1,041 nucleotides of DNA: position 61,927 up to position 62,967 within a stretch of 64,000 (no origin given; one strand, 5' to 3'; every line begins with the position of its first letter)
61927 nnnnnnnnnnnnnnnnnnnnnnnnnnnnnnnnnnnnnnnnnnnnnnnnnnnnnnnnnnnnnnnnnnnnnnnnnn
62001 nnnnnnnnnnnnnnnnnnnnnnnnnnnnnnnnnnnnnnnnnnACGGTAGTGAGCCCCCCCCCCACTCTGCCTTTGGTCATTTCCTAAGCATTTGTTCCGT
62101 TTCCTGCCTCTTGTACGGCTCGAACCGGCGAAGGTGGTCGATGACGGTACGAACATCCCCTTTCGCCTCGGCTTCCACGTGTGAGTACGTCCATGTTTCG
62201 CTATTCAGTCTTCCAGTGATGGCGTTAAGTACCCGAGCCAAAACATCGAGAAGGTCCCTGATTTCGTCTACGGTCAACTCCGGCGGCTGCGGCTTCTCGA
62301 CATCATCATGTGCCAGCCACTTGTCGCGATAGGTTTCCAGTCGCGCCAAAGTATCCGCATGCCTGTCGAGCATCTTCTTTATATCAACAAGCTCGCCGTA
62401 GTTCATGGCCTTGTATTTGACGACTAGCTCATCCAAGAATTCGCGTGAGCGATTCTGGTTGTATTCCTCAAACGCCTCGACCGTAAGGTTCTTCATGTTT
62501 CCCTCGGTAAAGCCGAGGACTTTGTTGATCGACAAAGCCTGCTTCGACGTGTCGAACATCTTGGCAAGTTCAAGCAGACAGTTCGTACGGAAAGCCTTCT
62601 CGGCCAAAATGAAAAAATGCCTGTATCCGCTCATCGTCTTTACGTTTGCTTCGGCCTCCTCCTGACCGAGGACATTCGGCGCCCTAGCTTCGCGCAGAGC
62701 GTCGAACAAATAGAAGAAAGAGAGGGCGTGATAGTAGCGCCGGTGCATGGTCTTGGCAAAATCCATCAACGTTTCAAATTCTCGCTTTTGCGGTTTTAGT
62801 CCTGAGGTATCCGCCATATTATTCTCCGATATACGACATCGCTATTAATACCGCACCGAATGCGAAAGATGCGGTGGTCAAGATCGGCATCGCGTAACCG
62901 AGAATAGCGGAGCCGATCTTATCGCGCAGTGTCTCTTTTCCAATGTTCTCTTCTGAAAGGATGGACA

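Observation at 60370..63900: Low-GC island carrying an HTH-membrane-HEPN-like-His-rich four-gene operon: candidate mobile defence or toxin module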

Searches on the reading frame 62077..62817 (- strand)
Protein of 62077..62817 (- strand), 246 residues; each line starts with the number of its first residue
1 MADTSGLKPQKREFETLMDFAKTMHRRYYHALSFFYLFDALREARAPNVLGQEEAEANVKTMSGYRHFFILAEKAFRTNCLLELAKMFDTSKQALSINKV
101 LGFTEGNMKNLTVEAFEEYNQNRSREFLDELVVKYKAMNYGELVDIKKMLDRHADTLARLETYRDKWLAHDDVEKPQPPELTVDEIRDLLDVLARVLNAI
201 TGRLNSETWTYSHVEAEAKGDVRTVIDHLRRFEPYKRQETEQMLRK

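Call 6: search_protein_families(library=pfam, proteins=[window:62077-62817:-], max_evalue=1)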
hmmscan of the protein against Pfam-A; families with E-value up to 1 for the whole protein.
window:62077-62817:- (246 aa): 1 family
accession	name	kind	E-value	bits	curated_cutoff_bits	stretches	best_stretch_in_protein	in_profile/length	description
PF18734.6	HEPN_AbiU2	-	2.1e-19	70.2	26.8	1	23-224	10-192/193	AbiU2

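Call 7: search_protein_families(library=padloc, proteins=[window:62077-62817:-], max_evalue=1)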
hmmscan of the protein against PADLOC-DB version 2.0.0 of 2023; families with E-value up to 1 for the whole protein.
window:62077-62817:- (246 aa): 0 families

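Call 8: search_protein_families(library=phrogs, proteins=[window:62077-62817:-], max_evalue=1)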
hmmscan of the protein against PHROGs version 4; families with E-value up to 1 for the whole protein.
window:62077-62817:- (246 aa): 1 family
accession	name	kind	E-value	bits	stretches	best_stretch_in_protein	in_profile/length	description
phrog_4616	-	unknown function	0.098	14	0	206-242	17-53/102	-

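Call 11: find_encoding_contigs(protein=window:62077-62817:-, flank=10000, max_places=10)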
Protein window:62077-62817:- (246 aa): no gene with exactly this product is on record in the collection.

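Call 12: search_protein_families(library=ncbifam, proteins=[window:62077-62817:-], max_evalue=1)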
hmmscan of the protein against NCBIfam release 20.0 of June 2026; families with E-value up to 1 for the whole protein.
window:62077-62817:- (246 aa): 0 families

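Call 13: find_homologous_proteins(query=window:62077-62817:-)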
Query window:62077-62817:- (246 aa): 92 proteins with E <= 0.001 among 1449 candidates.
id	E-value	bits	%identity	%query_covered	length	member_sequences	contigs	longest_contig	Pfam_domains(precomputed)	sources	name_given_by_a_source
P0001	1.5e-147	507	100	93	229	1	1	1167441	PF18734.7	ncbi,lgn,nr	ncbi:MAG: hypothetical protein QY323_01345 [Patescibacteria group bacterium]|nr:MAG: hypothetical pr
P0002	5.5e-90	319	61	93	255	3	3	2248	PF18734.7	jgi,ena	-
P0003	2.4e-88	314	59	97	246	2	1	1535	PF18734.7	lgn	-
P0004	3.0e-88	313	60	93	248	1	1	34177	PF18734.7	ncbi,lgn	-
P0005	4.4e-88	313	60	93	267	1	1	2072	PF18734.7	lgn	-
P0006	5.3e-88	313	60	96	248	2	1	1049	PF18734.7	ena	-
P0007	7.6e-88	312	61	95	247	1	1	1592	PF18734.7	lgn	-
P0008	1.2e-87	311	59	96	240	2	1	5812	PF18734.7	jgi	jgi:hypothetical protein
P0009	1.3e-87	311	60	97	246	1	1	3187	PF18734.7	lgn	-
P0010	1.5e-87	311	59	97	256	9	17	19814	PF18734.7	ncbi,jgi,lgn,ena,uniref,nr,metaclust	ncbi:MAG: hypothetical protein UU67_C0036G0004 [Candidatus Daviesbacteria bacterium GW2011_GWB1_41_5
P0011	1.9e-87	311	58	96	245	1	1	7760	PF18734.7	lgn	-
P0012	2.9e-87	310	61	97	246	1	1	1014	PF18734.7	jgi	-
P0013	4.6e-87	310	60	93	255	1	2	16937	PF18734.7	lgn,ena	-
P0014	5.1e-87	309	60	95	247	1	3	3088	PF18734.7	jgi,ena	-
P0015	1.3e-86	308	59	93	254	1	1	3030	PF18734.7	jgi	-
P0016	1.5e-86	308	60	96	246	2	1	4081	PF18734.7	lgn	-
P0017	1.5e-86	308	59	93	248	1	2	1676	PF18734.7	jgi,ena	-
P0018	2.3e-86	307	60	93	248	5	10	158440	PF18734.7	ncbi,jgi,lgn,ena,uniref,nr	ncbi:TPA: hypothetical protein DEP34_02065 [Candidatus Uhrbacteria bacterium]|uniref:HEPN AbiU2-like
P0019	2.3e-86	307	59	97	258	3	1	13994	PF18734.7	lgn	-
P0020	2.4e-86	307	59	93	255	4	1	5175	PF18734.7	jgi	-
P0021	3.0e-86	307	59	93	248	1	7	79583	PF18734.7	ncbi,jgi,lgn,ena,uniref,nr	ncbi:MAG: hypothetical protein A2750_03025 [Candidatus Yanofskybacteria bacterium RIFCSPHIGHO2_01_FU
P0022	3.1e-86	307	60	95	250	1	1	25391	PF18734.7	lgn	-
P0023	4.0e-86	306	59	93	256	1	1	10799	PF18734.7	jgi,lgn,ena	-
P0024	4.1e-86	306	60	93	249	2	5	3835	PF18734.7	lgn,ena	-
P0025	4.3e-86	306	58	96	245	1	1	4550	PF18734.7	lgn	-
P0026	7.0e-86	306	58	97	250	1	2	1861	PF18734.7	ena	-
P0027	1.1e-85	305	59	93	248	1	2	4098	PF18734.7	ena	-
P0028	2.1e-85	304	58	96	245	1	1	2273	PF18734.7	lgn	-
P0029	2.3e-85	304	58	93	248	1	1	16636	PF18734.7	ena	-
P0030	2.6e-85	304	59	93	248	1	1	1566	PF18734.7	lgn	-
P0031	2.8e-85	304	59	93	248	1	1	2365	PF18734.7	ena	-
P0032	3.6e-85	303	61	96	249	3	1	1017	PF18734.7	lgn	-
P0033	7.0e-85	302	58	95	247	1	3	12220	PF18734.7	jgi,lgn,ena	-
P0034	1.0e-84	302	59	93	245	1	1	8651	PF18734.7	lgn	-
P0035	2.2e-84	301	58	95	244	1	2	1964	PF18734.7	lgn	-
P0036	5.1e-84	300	56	96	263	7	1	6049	PF18734.7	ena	-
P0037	9.6e-84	299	58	96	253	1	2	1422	PF18734.7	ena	-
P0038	1.1e-83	298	56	97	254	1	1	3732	PF18734.7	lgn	-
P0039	1.9e-83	298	55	96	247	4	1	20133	PF18734.7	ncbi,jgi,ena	jgi:hypothetical protein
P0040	3.6e-83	297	55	96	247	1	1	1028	PF18734.7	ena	-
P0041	6.2e-83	296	54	96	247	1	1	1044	PF18734.7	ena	-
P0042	1.4e-82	295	58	91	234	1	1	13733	PF18734.7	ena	-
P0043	1.6e-82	295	57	93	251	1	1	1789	PF18734.7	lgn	-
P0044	3.7e-82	293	59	91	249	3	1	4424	PF18734.7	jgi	-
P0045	4.4e-82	293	56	97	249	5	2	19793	PF18734.7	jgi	-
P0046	4.6e-82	293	53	96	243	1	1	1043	PF18734.7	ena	-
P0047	5.4e-82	293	56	96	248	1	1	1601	PF18734.7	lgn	-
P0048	1.7e-81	291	55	95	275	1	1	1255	PF18734.7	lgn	-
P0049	2.9e-81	291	55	96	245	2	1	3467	PF18734.7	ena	-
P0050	5.8e-81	290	59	93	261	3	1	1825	PF18734.7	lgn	-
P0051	6.4e-81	289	58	93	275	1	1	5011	PF18734.7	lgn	-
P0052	1.1e-79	285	52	99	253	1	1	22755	PF18734.7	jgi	jgi:hypothetical protein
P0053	2.2e-79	284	57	90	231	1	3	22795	PF18734.7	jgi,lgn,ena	-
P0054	3.8e-79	284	55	95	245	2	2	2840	PF18734.7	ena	-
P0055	1.3e-78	282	53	93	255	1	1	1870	PF18734.7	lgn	-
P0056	3.1e-78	281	50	97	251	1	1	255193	PF18734.7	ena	-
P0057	3.3e-78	281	51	97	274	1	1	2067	PF18734.7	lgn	-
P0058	9.6e-78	279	57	92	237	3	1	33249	PF18734.7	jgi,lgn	-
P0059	2.1e-77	278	55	92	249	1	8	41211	PF18734.7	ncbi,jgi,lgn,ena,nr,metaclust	ncbi:MAG: hypothetical protein UR98_C0007G0012 [Parcubacteria group bacterium GW2011_GWA1_36_12]|nr:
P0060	3.4e-73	264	51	93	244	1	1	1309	PF18734.7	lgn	-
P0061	7.2e-73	263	48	95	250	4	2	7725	PF18734.7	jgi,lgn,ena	-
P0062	1.4e-72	262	50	93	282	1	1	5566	PF18734.7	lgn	-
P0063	1.5e-72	262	49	96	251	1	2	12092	PF18734.7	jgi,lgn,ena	-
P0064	5.1e-71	257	47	96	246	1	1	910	PF18734.7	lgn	-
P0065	4.7e-70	254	49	96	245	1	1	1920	PF18734.7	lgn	-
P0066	5.4e-69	250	48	95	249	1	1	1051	PF18734.7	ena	-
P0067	2.0e-68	249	51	96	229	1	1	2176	PF18734.7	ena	-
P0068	7.0e-67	244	47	95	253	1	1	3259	PF18734.7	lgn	-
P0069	7.7e-67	243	48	93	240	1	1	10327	PF18734.7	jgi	jgi:uncharacterized protein YehS (DUF1456 family)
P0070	1.7e-66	242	46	95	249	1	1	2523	PF18734.7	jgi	jgi:hypothetical protein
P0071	1.9e-66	242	47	93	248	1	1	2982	PF18734.7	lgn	-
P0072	6.4e-61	224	50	95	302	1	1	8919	PF18734.7,PF13651.12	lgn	-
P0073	2.4e-59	219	44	92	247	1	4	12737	PF18734.7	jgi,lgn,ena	jgi:hypothetical protein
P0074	3.7e-59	218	44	88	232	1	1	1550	PF18734.7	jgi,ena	-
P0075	2.0e-58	216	45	93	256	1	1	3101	PF18734.7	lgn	-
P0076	1.9e-57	213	44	92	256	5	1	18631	PF18734.7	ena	-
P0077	2.5e-57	212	41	96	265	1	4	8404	PF18734.7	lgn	-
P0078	3.2e-57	212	44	94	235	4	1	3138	PF18734.7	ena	-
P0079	3.6e-57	212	54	73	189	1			PF18734.7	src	-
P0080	8.6e-57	211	58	67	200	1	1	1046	PF18734.7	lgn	-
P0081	5.9e-56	208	44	90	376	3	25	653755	PF18734.7,PF01243.28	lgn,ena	-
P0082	1.8e-55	206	40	95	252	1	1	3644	PF18734.7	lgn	-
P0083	7.5e-55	204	43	93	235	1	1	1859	PF18734.7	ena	-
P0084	3.1e-54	202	45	88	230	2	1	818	PF18734.7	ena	-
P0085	1.3e-53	200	42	93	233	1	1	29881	PF18734.7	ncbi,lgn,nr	ncbi:MAG TPA: hypothetical protein VNK70_01100 [Candidatus Paceibacterota bacterium]|nr:hypothetical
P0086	1.5e-53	200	42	94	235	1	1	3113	PF18734.7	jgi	-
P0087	2.2e-53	199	42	94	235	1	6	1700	PF18734.7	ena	-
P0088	5.2e-53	198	56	64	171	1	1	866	PF18734.7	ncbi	-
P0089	7.0e-53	198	41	93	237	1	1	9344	PF18734.7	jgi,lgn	-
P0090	8.2e-53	198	42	94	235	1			PF18734.7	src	-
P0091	2.7e-48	183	58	60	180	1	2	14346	PF18734.7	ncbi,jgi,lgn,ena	-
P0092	1.8e-43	167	53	58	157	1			PF18734.7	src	-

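Call 14: find_encoding_contigs(protein=P0001, flank=10000, max_places=3)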
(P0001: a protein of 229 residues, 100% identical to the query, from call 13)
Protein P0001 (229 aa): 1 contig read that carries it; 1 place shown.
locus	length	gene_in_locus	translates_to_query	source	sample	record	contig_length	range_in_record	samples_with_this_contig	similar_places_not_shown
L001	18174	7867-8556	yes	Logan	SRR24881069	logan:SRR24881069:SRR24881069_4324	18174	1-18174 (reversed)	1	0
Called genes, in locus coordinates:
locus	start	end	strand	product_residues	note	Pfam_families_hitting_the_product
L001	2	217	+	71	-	?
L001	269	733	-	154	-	-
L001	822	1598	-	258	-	PF01555:N6_N4_Mtase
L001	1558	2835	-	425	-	PF02195:ParB_N, PF01555:N6_N4_Mtase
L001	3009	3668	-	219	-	-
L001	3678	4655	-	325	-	-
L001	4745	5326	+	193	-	-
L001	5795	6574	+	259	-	-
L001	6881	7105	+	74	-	PF12728:HTH_17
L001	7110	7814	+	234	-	-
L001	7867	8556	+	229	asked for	PF18734:HEPN_AbiU2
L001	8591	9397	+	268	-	-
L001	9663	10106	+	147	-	PF10604:Polyketide_cyc2, PF03364:Polyketide_cyc (weak)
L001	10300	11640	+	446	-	PF00041:fn3 (faint), PF16656:Pur_ac_phosph_N (faint), PF17425:Arylsulfotran_N (faint), PF25059:FN3_DSCAM-DSCAML_C (faint)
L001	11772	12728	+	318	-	PF01699:Na_Ca_ex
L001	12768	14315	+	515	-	PF01266:DAO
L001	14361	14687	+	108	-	-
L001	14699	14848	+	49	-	-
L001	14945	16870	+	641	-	PF00724:Oxidored_FMN, PF01207:Dus (weak), PF00890:FAD_binding_2, PF01266:DAO (weak), PF03486:HI0933_like, PF07992:Pyr_redox_2, PF12831:FAD_oxidored, PF13450:NAD_binding_8, +11 more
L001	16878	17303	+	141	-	PF07884:VKOR (faint)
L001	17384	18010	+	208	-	PF23477:zf_Tbcl_2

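Call 15: find_encoding_contigs(protein=P0018, flank=8000, max_places=4)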
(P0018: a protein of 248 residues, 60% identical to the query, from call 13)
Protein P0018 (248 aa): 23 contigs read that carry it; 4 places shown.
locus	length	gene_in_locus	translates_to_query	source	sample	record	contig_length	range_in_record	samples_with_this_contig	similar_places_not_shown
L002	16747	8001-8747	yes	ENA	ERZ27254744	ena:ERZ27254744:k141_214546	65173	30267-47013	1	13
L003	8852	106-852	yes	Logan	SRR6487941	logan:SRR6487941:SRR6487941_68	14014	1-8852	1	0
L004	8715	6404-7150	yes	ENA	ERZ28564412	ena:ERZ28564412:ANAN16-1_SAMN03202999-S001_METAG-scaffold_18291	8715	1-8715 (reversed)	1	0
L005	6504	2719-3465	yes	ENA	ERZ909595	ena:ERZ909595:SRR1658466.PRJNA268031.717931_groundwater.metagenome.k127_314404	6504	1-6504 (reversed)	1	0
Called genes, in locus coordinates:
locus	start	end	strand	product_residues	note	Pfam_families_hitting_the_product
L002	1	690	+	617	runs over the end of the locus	-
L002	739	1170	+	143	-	PF12666:PrgI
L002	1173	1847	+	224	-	PF26593:TraC-like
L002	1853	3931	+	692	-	PF01935:DUF87 (weak), PF12846:AAA_10 (faint), PF19044:P-loop_TraG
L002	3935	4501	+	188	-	-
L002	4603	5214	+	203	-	PF00156:Pribosyltran (weak)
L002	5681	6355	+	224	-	PF09195:Endonuc-BglII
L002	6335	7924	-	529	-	PF01726:LexA_DNA_bind, PF00717:Peptidase_S24, PF01555:N6_N4_Mtase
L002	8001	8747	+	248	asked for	PF18734:HEPN_AbiU2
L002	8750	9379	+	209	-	-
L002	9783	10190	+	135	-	-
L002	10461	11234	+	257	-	PF00142:Fer4_NifH, PF01656:CbiA, PF02374:ArsA_ATPase (weak), PF06564:CBP_BcsQ, PF09140:MipZ (weak), PF10609:ParA, PF13614:AAA_31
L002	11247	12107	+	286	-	PF02195:ParB_N, PF17762:HTH_ParB, PF23552:ParB_C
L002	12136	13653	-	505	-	PF13328:HD_4, PF01966:HD, PF04607:RelA_SpoT, PF02824:TGS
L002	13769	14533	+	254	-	-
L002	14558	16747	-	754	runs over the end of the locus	PF01751:Toprim, PF01131:Topoisom_bac, PF13368:Toprim_C_rpt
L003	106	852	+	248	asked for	PF18734:HEPN_AbiU2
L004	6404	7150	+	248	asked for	PF18734:HEPN_AbiU2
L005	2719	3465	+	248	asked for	PF18734:HEPN_AbiU2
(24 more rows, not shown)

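Call 18: search_protein_families(library=pfam, proteins=[L001:269-733:-, L001:822-1598:-, L001:1558-2835:-, L001:3009-3668:-, L001:3678-4655:-, L001:4745-5326:+, L001:5795-6574:+, L002:8750-9379:+, L002:9783-10190:+], max_evalue=0.1)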
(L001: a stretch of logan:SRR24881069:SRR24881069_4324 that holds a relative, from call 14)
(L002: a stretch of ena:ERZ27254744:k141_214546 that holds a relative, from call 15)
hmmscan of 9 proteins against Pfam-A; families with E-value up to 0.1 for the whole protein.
L001:269-733:- (154 aa): 4 families
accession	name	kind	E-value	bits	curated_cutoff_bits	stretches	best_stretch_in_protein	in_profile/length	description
PF13022.12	HTH_Tnp_1_2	-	0.00058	20.4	27.9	1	13-90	31-102/122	Helix-turn-helix of insertion element transposase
PF20659.2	MS_C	-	0.0086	16.9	23.1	1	18-70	40-93/118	Malate synthase, C-terminal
PF20901.3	Sf6_terminase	-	0.021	15.4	27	1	12-53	20-62/106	Bacteriophage Sf6, terminase small subunit-like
PF13518.12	HTH_28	-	0.045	14.3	25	1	3-31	8-35/52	Helix-turn-helix domain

L001:822-1598:- (258 aa): 1 family
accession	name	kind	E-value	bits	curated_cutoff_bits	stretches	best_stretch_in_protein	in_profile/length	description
PF01555.25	N6_N4_Mtase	-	1.3e-31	110.7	26.7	1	46-241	1-217/221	DNA methylase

L001:1558-2835:- (425 aa): 3 families
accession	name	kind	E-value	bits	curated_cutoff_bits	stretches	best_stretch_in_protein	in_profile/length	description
PF01555.25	N6_N4_Mtase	-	1.1e-30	107.6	26.7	1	189-409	1-219/221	DNA methylase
PF02195.25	ParB_N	-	4e-09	36.8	26.3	1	8-95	2-90/95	ParB N-terminal domain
PF03602.21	Cons_hypoth95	-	0.00014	22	24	1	177-219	102-144/182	Conserved hypothetical protein 95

L001:3009-3668:- (219 aa): 0 families

L001:3678-4655:- (325 aa): 1 family
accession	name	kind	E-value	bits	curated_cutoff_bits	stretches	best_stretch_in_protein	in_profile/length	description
PF00227.31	Proteasome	-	0.01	15.9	22.4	1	4-117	7-121/189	Proteasome subunit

L001:4745-5326:+ (193 aa): 3 families
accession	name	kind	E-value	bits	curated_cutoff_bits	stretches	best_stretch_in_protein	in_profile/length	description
PF12183.14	NotI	-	0.0068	16.2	22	1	53-90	175-212/238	Restriction endonuclease NotI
PF25191.1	DUF7832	-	0.046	14.3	27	0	19-51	12-44/115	Domain of unknown function (DUF7832)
PF24401.1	iHD-CE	-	0.079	12.6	27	1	107-184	149-223/349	iHD-CE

L001:5795-6574:+ (259 aa): 0 families

L002:8750-9379:+ (209 aa): 0 families

L002:9783-10190:+ (135 aa): 0 families

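Call 20: search_protein_families(library=padloc, proteins=[L001:269-820:-, L001:822-1598:-, L001:1558-2835:-, L001:3009-3677:-, L001:3678-4655:-, L001:4745-5326:+, L001:5323-5772:+, L001:5795-6574:+], max_evalue=0.1)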
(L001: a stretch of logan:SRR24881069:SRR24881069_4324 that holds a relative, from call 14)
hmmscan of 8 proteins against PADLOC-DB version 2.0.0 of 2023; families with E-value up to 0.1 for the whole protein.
L001:269-820:- (183 aa): 0 families

L001:822-1598:- (258 aa): 61 families (the best 25 are shown)
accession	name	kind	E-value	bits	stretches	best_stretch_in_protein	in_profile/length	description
PDLC03229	MTase_II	-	5.1e-54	181.7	1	13-256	166-409/436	Type II methyltransferase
PDLC03371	MTase_II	-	1e-36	124.8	2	183-251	188-256/260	Type II methyltransferase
PDLC03308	MTase_II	-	1.1e-23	82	1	41-246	185-393/419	Type II methyltransferase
PDLC03216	MTase_II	-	8e-22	75.7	2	185-248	193-256/364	Type II methyltransferase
PDLC03299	MTase_II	-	4.3e-21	73.7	2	185-248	195-258/296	Type II methyltransferase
PDLC03228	MTase_II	-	1.5e-19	68.8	1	42-246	17-204/227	Type II methyltransferase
PDLC03265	MTase_II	-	6.4e-19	66.5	2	185-248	266-329/333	Type II methyltransferase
PDLC03320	MTase_II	-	7.6e-19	66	2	185-254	212-281/289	Type II methyltransferase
PDLC03738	oMTase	-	2.1e-18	64.2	2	185-242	203-260/376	orphan methyltransferase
PDLC03279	MTase_II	-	5.4e-16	56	1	42-246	374-583/587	Type II methyltransferase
PDLC03353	MTase_II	-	6.6e-15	53.3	2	173-246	174-249/260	Type II methyltransferase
PDLC03354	MTase_II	-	4.5e-14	50.3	2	182-246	317-381/425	Type II methyltransferase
PDLC03732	oMTase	-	1.1e-13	49.4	1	187-245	188-246/258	orphan methyltransferase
PDLC03387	MTase_II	-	1.6e-13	48.5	1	176-248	207-276/289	Type II methyltransferase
PDLC03339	MTase_II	-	5.9e-13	46.3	1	182-247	206-271/399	Type II methyltransferase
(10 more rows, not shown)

L001:1558-2835:- (425 aa): 62 families (the best 25 are shown)
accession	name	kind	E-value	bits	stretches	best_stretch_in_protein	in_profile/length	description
PDLC03229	MTase_II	-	1e-57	193.9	1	8-421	9-408/436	Type II methyltransferase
PDLC03371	MTase_II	-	2.6e-28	97.3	1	179-416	21-255/260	Type II methyltransferase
PDLC03308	MTase_II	-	1.7e-21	74.8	2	59-304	69-309/419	Type II methyltransferase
PDLC03299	MTase_II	-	7.5e-19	66.3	2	351-415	195-259/296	Type II methyltransferase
PDLC03339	MTase_II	-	6.6e-17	59.3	2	352-423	210-281/399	Type II methyltransferase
PDLC03353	MTase_II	-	2.5e-16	58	1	177-414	17-251/260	Type II methyltransferase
PDLC03265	MTase_II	-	6e-15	53.5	1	332-414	247-329/333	Type II methyltransferase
PDLC03216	MTase_II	-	5.3e-14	50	1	181-414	23-256/364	Type II methyltransferase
PDLC03337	MTase_II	-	1.2e-12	45.7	1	185-424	24-257/264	Type II methyltransferase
PDLC03238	MTase_II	-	1.7e-12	45.1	1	182-405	136-357/428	Type II methyltransferase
PDLC03354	MTase_II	-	3.4e-11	40.8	2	351-398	320-367/425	Type II methyltransferase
PDLC03738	oMTase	-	4.8e-11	40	1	181-414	32-266/376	orphan methyltransferase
PDLC03320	MTase_II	-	7e-11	39.8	1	340-417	198-278/289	Type II methyltransferase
PDLC03305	MTase_II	-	2.2e-10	38.4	1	169-418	15-247/513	Type II methyltransferase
PDLC03228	MTase_II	-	8.5e-10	36.8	1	351-411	143-203/227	Type II methyltransferase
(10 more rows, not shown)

L001:3009-3677:- (222 aa): 0 families

L001:3678-4655:- (325 aa): 0 families

L001:4745-5326:+ (193 aa): 0 families

L001:5323-5772:+ (149 aa): 0 families

L001:5795-6574:+ (259 aa): 0 families
